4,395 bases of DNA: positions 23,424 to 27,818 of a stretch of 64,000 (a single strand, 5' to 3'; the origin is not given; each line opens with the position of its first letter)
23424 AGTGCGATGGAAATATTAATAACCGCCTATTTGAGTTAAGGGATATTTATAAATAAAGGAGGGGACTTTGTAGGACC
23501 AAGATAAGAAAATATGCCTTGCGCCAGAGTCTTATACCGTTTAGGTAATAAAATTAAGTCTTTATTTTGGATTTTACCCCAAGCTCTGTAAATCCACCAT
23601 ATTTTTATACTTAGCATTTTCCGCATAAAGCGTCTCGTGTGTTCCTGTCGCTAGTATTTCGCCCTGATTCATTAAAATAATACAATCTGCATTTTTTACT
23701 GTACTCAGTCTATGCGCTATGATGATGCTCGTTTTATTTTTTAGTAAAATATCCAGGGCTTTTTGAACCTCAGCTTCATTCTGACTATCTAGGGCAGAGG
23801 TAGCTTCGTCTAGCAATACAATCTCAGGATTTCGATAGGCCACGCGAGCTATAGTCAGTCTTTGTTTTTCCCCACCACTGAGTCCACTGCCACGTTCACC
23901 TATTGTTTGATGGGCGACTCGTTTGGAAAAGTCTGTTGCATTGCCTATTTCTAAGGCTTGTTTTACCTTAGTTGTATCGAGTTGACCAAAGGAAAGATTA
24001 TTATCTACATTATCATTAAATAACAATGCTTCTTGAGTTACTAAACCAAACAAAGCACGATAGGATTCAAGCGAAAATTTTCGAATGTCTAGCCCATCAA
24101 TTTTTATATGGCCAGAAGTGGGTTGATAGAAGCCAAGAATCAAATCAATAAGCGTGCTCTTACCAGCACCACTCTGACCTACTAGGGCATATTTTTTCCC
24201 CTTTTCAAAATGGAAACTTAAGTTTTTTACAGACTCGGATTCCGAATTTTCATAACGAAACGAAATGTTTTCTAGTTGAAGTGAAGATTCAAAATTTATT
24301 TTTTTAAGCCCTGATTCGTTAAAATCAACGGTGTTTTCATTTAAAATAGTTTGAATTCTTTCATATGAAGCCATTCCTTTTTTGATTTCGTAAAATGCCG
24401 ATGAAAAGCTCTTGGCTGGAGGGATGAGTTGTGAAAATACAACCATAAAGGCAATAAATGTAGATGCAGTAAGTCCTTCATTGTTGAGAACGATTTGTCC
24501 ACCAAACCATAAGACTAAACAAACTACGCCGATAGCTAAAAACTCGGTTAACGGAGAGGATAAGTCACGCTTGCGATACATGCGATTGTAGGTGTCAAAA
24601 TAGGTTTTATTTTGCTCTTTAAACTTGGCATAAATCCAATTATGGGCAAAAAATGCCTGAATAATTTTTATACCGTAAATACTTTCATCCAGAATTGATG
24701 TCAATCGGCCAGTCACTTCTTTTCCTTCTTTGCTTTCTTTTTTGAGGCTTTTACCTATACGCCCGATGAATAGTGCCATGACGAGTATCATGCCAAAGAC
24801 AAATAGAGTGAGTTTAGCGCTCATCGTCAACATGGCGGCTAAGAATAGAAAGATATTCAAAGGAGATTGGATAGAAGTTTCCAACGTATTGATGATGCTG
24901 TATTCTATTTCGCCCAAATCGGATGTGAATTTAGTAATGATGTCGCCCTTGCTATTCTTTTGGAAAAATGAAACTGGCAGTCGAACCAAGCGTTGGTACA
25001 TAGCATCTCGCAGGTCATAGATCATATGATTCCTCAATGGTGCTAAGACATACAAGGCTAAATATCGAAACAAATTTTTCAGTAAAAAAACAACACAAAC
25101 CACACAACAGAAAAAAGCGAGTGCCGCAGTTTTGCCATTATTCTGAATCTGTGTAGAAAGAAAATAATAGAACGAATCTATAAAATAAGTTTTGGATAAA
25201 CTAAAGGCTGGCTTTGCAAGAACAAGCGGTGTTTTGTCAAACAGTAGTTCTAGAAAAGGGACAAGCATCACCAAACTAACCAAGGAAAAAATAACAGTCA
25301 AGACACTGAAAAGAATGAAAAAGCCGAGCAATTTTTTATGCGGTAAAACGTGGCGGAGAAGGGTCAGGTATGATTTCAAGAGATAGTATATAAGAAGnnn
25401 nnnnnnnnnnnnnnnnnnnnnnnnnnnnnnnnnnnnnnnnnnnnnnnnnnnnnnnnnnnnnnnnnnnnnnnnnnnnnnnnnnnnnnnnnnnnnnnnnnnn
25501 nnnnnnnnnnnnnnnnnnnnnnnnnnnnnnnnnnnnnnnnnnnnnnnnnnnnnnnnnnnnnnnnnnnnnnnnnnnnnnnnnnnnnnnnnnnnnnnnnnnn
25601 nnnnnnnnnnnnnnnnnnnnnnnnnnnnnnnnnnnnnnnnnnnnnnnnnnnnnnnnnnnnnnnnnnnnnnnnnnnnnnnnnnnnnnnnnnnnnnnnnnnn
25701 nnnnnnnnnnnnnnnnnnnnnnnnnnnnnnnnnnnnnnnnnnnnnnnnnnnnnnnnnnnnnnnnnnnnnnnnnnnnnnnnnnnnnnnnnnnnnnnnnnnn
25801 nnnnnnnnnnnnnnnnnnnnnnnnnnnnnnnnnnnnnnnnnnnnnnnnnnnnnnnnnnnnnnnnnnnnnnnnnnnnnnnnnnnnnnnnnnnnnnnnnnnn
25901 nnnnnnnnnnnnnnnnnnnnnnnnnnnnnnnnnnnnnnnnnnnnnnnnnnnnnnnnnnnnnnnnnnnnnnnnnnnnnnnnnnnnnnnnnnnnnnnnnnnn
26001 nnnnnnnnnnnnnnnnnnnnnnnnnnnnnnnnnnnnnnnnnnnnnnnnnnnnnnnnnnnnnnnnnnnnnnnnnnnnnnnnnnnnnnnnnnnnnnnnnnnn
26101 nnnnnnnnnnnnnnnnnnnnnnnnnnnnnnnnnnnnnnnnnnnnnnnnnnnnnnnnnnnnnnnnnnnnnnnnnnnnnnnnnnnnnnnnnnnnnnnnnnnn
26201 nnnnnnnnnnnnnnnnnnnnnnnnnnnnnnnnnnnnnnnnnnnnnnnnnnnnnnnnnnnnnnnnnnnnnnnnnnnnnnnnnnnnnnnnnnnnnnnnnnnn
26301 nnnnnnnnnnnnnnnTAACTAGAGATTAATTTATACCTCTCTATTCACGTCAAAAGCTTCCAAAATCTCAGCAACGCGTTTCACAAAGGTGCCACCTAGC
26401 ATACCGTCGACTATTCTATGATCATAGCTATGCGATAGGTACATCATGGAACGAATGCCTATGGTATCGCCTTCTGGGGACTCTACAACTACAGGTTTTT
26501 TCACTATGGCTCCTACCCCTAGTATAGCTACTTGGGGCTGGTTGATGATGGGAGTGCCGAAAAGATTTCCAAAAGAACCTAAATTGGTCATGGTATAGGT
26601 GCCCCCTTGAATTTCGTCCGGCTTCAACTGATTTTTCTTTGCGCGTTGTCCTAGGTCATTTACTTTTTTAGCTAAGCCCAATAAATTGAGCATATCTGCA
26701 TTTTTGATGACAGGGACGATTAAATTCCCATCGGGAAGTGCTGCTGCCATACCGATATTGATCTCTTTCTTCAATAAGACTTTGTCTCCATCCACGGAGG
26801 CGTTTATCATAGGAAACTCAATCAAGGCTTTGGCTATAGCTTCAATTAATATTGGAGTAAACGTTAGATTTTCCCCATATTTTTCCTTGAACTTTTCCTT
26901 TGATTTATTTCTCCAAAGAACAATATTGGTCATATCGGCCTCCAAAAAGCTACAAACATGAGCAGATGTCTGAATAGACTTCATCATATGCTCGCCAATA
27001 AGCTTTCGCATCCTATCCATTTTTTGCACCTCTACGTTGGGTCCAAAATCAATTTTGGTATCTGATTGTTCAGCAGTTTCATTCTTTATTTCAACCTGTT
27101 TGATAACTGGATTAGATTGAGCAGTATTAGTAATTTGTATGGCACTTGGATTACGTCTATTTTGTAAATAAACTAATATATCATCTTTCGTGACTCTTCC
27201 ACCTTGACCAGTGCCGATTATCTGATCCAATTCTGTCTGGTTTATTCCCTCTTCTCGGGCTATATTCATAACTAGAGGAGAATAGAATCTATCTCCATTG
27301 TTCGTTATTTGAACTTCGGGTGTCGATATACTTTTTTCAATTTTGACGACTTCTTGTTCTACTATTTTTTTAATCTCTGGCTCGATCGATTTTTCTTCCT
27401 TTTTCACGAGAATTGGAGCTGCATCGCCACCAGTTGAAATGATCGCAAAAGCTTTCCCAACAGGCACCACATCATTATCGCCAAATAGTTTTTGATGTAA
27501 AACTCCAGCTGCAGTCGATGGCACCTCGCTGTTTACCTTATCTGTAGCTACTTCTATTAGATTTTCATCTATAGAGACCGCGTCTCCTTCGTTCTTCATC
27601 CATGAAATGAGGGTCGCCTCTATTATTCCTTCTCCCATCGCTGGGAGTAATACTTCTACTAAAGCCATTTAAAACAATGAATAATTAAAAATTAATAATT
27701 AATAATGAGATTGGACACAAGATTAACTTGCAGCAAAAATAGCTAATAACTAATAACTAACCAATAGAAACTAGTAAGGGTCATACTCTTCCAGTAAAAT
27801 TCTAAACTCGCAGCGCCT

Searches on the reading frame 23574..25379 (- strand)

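Call 15: search_protein_families(library=pfam, proteins=[window:23574-25379:-], max_evalue=0.001)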
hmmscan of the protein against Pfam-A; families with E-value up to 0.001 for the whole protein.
window:23574-25379:- (601 aa): 5 families
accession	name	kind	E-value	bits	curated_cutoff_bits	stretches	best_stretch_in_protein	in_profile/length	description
PF00664.28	ABC_membrane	-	1.3e-36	127.2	28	1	59-319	37-271/274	ABC transporter transmembrane region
PF00005.33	ABC_tran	-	5.2e-33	115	25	1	384-528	1-137/137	ABC transporter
PF02463.25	SMC_N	-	9.6e-09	35.4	40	1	389-570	20-211/220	RecF/RecN/SMC N terminal domain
PF03193.22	RsgA_GTPase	-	1e-05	25.9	30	1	341-417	53-129/174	RsgA GTPase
PF13555.12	AAA_29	-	3.2e-05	24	27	1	389-414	17-42/61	P-loop containing region of AAA domain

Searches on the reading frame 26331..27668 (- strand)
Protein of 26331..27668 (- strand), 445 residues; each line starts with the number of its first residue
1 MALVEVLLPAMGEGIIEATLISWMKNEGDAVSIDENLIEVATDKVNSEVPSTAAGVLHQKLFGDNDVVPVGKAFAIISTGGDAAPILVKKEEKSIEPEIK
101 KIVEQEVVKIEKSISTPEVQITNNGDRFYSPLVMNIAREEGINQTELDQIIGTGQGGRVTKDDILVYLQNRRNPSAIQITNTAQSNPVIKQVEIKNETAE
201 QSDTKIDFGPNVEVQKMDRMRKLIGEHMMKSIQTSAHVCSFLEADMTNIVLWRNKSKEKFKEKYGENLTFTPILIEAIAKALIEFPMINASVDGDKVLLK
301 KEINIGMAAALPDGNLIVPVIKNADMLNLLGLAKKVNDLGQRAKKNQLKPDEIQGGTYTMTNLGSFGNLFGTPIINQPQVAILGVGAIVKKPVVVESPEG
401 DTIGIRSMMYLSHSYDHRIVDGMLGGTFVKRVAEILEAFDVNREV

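Call 15: search_protein_families(library=pfam, proteins=[window:26331-27668:-], max_evalue=0.001)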
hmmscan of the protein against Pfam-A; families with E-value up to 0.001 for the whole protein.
window:26331-27668:- (445 aa): 3 families
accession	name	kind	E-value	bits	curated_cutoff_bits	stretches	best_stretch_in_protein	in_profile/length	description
PF00198.28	2-oxoacid_dh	-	2.8e-76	256.4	23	1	212-439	4-227/232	2-oxoacid dehydrogenases acyltransferase (catalytic domain)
PF00364.28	Biotin_lipoyl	-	1.1e-12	48.1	22.1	1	5-77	2-73/73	Biotin-requiring enzyme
PF02817.22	E3_binding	-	1.7e-10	41.4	23.7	1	128-165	2-36/36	e3 binding domain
